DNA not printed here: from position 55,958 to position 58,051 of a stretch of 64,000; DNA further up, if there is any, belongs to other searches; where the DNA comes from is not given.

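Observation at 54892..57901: Mrr-type nuclease-fold domain fused to a TM helix and a glycosylated extracellular domain, in tandem with a Thr/Pro-linker surface glycoprotein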

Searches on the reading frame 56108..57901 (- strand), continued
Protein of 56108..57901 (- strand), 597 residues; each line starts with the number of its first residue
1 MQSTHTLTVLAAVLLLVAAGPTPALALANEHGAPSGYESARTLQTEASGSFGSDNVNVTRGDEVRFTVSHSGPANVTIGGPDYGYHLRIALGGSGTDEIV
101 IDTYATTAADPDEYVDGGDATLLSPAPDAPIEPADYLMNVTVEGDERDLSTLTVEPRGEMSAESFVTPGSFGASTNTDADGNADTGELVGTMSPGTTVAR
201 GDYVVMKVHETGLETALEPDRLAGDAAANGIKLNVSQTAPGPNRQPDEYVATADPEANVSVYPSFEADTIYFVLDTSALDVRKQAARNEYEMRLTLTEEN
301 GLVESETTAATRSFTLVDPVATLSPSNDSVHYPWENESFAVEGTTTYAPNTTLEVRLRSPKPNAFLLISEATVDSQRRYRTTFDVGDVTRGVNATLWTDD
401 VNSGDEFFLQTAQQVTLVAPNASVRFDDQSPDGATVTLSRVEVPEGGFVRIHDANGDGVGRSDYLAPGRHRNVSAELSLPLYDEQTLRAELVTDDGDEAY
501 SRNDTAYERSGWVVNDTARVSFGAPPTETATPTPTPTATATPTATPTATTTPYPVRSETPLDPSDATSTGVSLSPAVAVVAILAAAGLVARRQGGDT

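Call 78: search_protein_families(library=ncbifam, proteins=[L027:6001-7707:+, L026:6001-7737:+], max_evalue=0.1)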
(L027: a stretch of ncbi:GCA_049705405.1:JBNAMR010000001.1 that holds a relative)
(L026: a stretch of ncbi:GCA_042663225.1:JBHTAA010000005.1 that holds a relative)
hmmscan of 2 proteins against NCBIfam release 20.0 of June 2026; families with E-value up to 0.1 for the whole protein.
L027:6001-7707:+ (568 aa): 1 family
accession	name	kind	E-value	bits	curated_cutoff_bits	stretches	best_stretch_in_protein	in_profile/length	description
NF045517.1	halo_surf_dom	domain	1.3e-12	47.7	40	1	316-385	10-78/88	BGTF surface domain-containing protein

L026:6001-7737:+ (578 aa): 3 families
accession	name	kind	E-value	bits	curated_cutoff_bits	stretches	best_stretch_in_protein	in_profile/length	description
NF045517.1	halo_surf_dom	domain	2.7e-11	43.4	40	1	312-374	10-74/88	BGTF surface domain-containing protein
NF033191.4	JDVT-CTERM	domain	0.0074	16.2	27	1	558-578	14-34/35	JDVT-CTERM domain-containing protein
NF038134.1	choice_anch_M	domain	0.008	16.2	55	1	185-260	12-92/184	choice-of-anchor M domain-containing protein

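Call 79: search_solved_structures(query=A2, max_evalue=1, show_alignments=1)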
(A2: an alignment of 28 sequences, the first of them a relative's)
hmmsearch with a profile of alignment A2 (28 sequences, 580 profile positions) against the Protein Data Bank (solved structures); distinct sequences matched with E-value up to 1: 1.
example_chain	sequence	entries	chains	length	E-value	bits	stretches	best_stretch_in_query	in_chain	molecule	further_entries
2n41_A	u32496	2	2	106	0.17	13.4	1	192-276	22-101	OR34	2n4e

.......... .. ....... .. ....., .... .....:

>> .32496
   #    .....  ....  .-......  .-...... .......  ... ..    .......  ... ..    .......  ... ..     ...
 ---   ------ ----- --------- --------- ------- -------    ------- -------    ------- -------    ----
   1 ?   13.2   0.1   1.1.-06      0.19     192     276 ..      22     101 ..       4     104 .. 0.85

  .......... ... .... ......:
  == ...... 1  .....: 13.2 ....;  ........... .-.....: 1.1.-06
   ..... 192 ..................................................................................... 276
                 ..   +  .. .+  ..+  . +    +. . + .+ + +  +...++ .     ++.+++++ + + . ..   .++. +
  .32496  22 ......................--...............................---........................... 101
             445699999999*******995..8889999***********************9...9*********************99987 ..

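Call 80: search_protein_families(library=ncbifam, alignment_id=A2, max_evalue=0.01)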
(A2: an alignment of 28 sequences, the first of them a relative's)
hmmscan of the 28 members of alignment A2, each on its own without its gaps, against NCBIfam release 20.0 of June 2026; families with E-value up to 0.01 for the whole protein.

A. member 1, P0223 (597 aa): 3 families
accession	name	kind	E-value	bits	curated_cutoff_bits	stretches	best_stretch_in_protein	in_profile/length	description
NF045517.1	halo_surf_dom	domain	1.6e-09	37.8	40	1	340-400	13-74/88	BGTF surface domain-containing protein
TIGR04216.1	halo_surf_glyco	exception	0.002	16.4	400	1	521-592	719-783/784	HVO_2072 family ArtA-dependent S-layer glycoprotein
TIGR04126.1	PGF_CTERM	domain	0.0076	15.9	24.5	1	575-593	10-28/28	PGF-CTERM sorting domain-containing protein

B. families by the number of members that match (of 28 scanned): 8 families
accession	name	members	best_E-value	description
NF045517.1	halo_surf_dom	28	1.4e-17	BGTF surface domain-containing protein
NF041335.1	surf_glcprot_Halo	10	2.5e-23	ArtA-dependent S-layer glycoprotein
TIGR04216.1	halo_surf_glyco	5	1.7e-05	HVO_2072 family ArtA-dependent S-layer glycoprotein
TIGR04126.1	PGF_CTERM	4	0.0046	PGF-CTERM sorting domain-containing protein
NF052345.1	S_layer_anammox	1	0.00031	Kustd1514 family S-layer glycoprotein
NF032891.0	tail_200_repeat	1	0.0017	tandem large repeat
NF033191.4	JDVT-CTERM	1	0.0074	JDVT-CTERM domain-containing protein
NF038134.1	choice_anch_M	1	0.008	choice-of-anchor M domain-containing protein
